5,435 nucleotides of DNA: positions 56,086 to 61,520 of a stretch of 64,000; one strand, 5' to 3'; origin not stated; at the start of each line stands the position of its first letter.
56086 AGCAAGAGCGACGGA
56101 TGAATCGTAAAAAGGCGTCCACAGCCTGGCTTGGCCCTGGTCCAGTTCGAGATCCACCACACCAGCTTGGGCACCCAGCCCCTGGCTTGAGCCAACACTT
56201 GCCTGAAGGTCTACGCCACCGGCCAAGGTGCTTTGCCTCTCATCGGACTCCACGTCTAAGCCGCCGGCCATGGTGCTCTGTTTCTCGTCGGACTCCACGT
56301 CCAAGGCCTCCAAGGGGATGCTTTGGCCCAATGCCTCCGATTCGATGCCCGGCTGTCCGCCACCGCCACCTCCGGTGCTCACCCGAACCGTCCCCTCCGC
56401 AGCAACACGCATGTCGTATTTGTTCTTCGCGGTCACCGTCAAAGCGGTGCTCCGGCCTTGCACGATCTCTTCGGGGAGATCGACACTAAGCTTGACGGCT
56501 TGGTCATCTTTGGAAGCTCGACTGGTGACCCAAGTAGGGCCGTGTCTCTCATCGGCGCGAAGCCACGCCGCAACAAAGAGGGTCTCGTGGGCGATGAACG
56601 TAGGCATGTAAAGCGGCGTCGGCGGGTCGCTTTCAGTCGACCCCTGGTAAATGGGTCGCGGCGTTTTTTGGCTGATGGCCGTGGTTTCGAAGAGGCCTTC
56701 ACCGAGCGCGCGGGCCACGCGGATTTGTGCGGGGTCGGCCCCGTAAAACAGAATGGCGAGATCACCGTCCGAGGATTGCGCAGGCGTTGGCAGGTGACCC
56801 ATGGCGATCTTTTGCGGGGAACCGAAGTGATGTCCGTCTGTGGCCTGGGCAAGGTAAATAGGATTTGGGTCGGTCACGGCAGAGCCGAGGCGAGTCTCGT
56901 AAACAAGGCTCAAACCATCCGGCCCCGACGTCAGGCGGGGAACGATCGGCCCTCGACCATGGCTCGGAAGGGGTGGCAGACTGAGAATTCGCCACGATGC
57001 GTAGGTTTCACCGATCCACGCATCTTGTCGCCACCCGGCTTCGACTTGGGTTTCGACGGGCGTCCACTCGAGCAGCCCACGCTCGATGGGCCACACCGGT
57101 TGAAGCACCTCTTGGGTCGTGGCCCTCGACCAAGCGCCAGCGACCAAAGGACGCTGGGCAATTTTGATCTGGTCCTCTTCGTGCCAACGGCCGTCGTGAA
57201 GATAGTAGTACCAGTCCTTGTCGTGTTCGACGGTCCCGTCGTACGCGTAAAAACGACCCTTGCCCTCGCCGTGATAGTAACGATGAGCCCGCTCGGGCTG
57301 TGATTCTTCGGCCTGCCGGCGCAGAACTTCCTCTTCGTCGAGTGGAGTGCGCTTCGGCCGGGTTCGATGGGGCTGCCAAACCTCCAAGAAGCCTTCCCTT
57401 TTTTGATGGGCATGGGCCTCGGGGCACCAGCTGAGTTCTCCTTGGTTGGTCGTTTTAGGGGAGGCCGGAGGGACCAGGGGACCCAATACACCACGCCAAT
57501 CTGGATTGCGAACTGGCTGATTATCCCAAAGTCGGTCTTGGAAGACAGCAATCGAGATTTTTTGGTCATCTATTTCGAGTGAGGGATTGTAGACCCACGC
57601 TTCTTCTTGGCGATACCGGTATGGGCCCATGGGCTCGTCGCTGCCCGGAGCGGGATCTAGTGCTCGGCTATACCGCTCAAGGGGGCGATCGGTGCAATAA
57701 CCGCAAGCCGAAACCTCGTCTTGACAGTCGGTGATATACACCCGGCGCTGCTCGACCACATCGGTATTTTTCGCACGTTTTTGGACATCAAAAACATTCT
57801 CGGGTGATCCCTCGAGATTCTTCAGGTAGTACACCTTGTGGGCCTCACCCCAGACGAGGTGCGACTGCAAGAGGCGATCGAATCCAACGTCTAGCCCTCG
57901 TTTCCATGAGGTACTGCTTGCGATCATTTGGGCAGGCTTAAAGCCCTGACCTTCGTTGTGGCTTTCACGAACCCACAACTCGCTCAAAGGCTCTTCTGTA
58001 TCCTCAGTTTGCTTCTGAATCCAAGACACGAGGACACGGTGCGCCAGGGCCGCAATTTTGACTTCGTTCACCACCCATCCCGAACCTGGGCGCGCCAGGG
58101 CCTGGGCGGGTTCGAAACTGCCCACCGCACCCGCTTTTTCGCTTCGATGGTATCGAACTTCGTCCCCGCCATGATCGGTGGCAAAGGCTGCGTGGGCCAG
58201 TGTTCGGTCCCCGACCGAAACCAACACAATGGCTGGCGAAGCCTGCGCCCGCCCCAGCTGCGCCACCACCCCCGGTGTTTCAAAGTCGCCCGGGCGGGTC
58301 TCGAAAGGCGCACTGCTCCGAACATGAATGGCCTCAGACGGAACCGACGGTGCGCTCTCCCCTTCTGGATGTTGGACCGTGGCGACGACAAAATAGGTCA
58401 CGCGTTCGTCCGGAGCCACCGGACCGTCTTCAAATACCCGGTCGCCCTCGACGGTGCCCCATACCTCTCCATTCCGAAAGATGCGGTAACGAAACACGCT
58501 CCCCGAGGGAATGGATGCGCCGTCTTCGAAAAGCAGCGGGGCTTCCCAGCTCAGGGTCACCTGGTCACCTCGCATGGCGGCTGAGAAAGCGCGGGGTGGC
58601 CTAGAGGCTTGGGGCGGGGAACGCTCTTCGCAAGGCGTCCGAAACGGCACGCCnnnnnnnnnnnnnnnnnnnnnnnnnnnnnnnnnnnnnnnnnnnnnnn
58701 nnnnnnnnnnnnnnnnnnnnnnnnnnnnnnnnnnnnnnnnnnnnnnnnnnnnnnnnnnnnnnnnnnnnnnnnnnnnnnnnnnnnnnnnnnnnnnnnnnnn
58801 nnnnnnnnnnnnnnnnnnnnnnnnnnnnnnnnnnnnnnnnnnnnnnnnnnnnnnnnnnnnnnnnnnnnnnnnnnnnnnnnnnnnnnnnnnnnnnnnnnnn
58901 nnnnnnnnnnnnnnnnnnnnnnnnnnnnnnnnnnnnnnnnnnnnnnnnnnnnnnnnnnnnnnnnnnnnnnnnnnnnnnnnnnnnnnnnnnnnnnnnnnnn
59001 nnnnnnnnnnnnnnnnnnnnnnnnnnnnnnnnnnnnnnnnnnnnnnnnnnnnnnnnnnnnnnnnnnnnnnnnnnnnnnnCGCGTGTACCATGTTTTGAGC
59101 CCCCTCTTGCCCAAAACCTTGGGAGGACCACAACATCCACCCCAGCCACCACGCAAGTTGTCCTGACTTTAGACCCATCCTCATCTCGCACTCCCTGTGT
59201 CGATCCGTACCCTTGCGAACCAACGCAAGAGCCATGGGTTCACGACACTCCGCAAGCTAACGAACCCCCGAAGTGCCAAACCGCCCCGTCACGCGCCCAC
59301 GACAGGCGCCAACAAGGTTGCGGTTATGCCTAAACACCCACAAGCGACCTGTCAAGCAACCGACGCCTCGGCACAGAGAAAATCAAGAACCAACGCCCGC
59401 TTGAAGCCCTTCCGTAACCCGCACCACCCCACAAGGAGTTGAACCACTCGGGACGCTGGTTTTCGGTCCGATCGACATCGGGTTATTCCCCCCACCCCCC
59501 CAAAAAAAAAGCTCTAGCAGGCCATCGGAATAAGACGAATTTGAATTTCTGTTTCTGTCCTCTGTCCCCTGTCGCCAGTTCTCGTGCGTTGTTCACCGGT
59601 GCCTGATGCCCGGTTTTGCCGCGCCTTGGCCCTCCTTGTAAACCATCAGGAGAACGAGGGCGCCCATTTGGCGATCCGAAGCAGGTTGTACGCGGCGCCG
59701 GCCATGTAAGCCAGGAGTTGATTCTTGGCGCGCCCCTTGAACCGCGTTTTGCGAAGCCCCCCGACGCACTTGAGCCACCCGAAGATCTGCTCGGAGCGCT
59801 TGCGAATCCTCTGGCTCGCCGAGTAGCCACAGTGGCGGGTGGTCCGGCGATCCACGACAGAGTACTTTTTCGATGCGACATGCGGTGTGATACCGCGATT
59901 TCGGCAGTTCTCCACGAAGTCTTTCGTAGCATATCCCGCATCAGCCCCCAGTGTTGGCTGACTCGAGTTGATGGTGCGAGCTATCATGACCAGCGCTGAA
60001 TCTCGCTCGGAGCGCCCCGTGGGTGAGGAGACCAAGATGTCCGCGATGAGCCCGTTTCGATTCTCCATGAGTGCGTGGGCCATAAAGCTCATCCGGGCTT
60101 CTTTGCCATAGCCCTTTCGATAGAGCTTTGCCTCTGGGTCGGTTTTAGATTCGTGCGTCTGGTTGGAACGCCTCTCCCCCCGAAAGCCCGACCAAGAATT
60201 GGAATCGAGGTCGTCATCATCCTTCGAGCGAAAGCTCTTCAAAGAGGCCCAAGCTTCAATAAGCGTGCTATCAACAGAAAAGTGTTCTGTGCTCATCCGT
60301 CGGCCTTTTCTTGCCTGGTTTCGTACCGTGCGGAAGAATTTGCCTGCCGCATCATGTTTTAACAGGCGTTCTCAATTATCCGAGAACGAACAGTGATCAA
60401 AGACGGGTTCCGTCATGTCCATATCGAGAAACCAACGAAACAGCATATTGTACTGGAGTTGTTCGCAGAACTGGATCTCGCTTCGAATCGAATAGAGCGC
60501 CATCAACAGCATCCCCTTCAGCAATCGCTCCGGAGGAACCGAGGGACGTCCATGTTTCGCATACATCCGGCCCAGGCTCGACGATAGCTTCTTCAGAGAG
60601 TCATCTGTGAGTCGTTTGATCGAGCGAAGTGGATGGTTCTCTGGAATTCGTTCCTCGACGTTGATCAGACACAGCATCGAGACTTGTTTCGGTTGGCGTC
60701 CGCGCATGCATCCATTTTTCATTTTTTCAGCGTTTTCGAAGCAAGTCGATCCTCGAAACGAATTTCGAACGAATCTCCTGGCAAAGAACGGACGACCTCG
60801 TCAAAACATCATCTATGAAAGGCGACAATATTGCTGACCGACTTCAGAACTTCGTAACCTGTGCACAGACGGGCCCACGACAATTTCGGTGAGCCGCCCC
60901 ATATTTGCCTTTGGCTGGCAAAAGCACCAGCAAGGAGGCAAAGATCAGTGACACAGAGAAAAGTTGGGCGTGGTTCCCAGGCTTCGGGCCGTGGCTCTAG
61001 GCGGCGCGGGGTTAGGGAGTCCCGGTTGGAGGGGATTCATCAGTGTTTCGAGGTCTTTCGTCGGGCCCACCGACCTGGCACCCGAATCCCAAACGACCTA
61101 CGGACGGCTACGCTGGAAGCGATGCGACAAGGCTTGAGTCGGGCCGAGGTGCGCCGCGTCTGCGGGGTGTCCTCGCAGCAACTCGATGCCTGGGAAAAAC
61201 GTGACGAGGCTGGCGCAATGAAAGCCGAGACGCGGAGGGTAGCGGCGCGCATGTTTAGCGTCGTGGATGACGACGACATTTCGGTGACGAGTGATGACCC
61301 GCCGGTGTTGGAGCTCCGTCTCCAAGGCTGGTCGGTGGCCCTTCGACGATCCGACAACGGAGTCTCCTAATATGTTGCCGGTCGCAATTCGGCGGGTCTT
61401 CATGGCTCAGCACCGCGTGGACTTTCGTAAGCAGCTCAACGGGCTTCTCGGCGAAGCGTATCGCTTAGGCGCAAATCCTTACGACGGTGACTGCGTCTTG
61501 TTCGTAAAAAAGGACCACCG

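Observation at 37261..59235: Tandem pair of giant paralogous secreted proteins (about 3.2k and 3.6k aa) with shared N-terminal and central domains but different C-terminal peptidase-like modules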

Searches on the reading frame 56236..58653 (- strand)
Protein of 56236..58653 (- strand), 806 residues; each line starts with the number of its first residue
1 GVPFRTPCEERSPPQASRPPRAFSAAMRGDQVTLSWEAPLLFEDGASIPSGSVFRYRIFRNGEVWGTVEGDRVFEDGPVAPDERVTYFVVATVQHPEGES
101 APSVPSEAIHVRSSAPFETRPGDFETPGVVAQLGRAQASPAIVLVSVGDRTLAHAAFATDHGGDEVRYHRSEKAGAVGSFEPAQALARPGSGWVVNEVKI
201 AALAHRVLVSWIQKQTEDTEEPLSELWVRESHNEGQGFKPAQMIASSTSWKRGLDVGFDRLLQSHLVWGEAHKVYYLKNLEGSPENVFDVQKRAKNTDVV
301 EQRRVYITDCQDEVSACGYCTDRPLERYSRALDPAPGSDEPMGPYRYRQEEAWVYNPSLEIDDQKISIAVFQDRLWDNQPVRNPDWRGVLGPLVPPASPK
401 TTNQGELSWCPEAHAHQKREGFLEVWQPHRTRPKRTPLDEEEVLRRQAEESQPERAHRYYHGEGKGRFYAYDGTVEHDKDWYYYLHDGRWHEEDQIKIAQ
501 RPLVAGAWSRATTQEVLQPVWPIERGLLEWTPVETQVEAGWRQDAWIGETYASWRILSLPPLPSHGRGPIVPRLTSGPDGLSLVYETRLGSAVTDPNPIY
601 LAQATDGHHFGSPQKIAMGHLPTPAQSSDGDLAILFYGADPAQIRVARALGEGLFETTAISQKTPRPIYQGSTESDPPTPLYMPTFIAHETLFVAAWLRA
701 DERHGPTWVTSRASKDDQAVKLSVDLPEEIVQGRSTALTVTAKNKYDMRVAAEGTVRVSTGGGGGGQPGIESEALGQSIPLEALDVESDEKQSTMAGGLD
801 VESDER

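Call 75: search_solved_structures(query=A7, max_evalue=5, show_alignments=0)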
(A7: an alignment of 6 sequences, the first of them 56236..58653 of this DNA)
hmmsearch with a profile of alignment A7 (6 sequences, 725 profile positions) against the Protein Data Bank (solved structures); distinct sequences matched with E-value up to 5: 47.
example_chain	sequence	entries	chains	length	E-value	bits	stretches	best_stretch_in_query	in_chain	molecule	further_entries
4j9t_A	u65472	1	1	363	2.3e-08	36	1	501-557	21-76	designed unnatural amino acid dependent metalloprotein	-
1eur_A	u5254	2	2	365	3.5e-07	32.1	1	503-557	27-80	SIALIDASE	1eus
1wcq_A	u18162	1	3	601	3.3e-06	28.8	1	503-557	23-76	SIALIDASE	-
1eut_A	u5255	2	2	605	3.4e-06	28.8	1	503-557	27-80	SIALIDASE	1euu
2bzd_A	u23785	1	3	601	3.7e-06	28.7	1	503-557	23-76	BACTERIAL SIALIDASE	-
2ber_A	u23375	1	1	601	4.7e-06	28.3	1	503-557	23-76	BACTERIAL SIALIDASE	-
1w8n_A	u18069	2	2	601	8.6e-06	27.5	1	503-557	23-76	BACTERIAL SIALIDASE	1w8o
8t26_A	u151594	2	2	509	3e-05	25.7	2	504-554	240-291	Sialidase, putative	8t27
8feb_A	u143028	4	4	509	3.5e-05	25.5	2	504-554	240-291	Sialidase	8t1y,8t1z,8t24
7lbu_A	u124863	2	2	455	4.5e-05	25.1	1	501-556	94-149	Exo-alpha-sialidase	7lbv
8gn6_C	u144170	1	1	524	9.2e-05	24.1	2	500-555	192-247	Sialidase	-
8gn6_A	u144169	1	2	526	9.3e-05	24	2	500-555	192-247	Sialidase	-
4fj6_A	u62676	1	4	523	0.00025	22.6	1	496-554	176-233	glycoside hydrolase family 33, candidate sialidase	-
6myv_A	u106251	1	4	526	0.0015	20.1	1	499-565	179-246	Sialidase26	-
6mrv_B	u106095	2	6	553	0.0016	19.9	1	499-565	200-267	Sialidase26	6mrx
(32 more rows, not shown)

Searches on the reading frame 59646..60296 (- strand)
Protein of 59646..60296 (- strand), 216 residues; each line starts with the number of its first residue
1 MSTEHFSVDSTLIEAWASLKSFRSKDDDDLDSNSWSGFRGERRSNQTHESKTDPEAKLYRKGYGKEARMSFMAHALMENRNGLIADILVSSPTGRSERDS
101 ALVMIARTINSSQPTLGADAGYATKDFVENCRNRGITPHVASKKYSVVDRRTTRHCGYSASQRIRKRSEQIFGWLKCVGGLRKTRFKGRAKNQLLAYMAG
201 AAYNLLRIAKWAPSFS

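Call 10: search_protein_families(library=pfam, proteins=[window:59646-60296:-], max_evalue=0.01)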
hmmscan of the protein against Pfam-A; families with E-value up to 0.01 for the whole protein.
window:59646-60296:- (216 aa): 3 families
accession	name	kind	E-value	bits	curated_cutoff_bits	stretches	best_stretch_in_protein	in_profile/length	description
PF01609.27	DDE_Tnp_1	-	4.5e-15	56.4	23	1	46-205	20-200/200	Transposase DDE domain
PF13751.12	DDE_Tnp_1_6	-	3.7e-05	24.4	25.1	1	132-208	49-124/125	Transposase DDE domain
PF13586.12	DDE_Tnp_1_2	-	0.00084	20.2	29.2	1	118-184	3-64/86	Transposase DDE domain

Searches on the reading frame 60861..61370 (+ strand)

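Call 10: search_protein_families(library=pfam, proteins=[window:60861-61370:+], max_evalue=0.01)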
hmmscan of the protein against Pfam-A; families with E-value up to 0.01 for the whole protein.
window:60861-61370:+ (169 aa): 2 families
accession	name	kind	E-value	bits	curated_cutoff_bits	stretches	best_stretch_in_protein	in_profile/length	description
PF13518.12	HTH_28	-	0.0012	19.4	25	1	82-118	3-40/52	Helix-turn-helix domain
PF01710.22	HTH_Tnp_IS630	-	0.0068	16.9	21.3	0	79-127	6-54/119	Transposase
